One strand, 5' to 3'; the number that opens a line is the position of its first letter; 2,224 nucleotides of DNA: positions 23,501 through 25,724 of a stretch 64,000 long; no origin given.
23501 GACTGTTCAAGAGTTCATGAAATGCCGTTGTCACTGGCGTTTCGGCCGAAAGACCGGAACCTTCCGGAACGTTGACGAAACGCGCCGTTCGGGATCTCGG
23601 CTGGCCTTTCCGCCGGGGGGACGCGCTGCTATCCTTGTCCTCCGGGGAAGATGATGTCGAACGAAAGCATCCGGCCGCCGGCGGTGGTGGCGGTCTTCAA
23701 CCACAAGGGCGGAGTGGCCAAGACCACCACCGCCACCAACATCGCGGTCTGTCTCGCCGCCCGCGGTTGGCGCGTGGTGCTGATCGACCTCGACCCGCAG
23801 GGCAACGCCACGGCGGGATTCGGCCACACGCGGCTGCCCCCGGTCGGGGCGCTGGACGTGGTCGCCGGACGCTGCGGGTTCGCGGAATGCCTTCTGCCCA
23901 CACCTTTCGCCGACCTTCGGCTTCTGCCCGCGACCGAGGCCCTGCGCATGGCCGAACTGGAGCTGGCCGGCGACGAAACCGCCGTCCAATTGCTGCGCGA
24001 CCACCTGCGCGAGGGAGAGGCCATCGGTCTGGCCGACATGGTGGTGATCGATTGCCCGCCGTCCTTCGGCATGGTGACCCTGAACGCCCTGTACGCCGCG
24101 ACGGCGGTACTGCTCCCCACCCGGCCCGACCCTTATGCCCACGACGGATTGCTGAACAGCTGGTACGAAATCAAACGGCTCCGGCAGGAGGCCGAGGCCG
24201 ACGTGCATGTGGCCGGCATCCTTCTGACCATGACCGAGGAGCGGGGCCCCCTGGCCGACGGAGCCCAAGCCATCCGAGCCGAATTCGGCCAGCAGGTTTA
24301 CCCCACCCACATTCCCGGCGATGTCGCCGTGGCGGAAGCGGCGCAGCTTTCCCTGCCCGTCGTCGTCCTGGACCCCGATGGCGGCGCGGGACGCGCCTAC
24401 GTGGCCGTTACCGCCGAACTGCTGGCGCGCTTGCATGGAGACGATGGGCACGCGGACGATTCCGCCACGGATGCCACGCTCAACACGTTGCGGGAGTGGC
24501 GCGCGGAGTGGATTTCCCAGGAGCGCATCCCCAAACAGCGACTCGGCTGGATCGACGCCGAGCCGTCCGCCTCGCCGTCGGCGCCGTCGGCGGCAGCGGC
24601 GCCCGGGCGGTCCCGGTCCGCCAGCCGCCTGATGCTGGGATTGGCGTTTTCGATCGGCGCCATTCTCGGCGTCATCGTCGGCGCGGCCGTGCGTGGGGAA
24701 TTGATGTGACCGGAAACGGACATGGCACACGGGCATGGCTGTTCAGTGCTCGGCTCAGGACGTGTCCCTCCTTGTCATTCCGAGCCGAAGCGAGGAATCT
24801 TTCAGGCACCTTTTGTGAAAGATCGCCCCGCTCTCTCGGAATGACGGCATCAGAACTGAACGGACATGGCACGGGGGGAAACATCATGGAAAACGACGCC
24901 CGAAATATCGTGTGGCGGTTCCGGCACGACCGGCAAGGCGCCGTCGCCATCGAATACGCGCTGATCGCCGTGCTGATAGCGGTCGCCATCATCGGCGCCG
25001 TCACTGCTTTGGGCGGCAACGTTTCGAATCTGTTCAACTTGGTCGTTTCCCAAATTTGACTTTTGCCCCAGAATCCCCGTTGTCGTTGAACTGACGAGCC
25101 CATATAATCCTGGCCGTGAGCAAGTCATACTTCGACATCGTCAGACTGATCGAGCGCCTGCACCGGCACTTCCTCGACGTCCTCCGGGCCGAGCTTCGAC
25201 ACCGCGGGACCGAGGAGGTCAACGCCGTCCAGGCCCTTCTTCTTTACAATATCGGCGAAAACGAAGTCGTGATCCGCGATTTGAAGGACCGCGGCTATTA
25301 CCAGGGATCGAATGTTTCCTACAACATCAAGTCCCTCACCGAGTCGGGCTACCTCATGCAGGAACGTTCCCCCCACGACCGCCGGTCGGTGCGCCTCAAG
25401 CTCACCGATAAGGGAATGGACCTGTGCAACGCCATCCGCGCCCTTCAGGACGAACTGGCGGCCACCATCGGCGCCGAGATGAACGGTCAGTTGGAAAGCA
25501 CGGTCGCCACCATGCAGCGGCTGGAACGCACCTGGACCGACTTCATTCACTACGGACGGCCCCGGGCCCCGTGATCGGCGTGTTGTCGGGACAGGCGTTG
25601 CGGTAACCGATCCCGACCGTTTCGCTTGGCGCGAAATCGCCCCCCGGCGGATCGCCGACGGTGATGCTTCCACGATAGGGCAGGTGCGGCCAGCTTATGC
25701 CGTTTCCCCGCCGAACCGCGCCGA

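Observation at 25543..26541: Single-module, signal-peptide-bearing paralog of the giant-protein domain is the last gene of the tad pseudopilin operon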

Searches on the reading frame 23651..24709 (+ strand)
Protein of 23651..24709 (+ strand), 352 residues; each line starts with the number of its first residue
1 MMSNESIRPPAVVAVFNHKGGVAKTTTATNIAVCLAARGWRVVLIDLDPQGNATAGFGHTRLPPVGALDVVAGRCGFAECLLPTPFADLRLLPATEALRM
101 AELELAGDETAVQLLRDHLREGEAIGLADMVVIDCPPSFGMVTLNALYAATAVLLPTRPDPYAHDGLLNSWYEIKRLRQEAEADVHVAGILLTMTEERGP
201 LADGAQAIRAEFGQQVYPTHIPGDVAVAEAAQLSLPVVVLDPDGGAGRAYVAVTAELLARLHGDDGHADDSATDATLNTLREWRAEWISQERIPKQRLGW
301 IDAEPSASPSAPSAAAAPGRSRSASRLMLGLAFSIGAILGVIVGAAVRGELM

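Call 4: search_protein_families(library=pfam, proteins=[window:23651-24709:+], max_evalue=0.01)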
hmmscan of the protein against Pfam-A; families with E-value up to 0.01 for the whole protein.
window:23651-24709:+ (352 aa): 7 families
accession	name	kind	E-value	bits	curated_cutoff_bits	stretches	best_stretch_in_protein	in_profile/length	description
PF13614.12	AAA_31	-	1.3e-38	133.1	27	1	12-185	3-175/177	AAA domain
PF01656.29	CbiA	-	3e-19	69.6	25.4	1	13-234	1-122/125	CobQ/CobB/MinD/ParA nucleotide binding domain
PF10609.15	ParA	-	4.1e-09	36.7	27.1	1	12-52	5-45/246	NUBPL iron-transfer P-loop NTPase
PF09140.17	MipZ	-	1.5e-07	31.4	20.7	1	12-151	2-123/262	ATPase MipZ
PF00142.24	Fer4_NifH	-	6.1e-05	23.1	25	1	17-55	6-44/271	4Fe-4S iron sulfur cluster binding proteins, NifH/frxC family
PF02374.21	ArsA_ATPase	-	6.4e-05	22.7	24.3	1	15-52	5-42/305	Anion-transporting ATPase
PF06564.18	CBP_BcsQ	-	0.0011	19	21.3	0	14-248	5-224/234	Cellulose biosynthesis protein BcsQ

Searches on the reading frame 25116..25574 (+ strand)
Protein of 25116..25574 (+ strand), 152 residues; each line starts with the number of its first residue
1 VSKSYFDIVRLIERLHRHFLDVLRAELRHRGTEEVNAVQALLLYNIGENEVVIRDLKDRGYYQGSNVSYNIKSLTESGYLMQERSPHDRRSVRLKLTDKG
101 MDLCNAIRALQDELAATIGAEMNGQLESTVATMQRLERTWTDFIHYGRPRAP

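Call 4: search_protein_families(library=pfam, proteins=[window:25116-25574:+], max_evalue=0.01)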
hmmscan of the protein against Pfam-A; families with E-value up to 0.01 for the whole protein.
window:25116-25574:+ (152 aa): 5 families
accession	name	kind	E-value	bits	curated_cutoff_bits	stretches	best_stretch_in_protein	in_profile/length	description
PF13463.12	HTH_27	-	7e-19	68.3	22.2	1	35-100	1-68/68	Winged helix DNA-binding domain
PF12802.13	MarR_2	-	6.5e-11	42.7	27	1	36-91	4-61/61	MarR family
PF22381.2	Staph_reg_Sar_Rot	-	1e-06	29.2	27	1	43-107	23-85/85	Transcriptional regulator SarA/Rot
PF01047.28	MarR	-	0.00011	22.5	24.6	1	37-92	3-59/59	MarR family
PF13601.12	HTH_34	-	0.0014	19.2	27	1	44-103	8-68/80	Winged helix DNA-binding domain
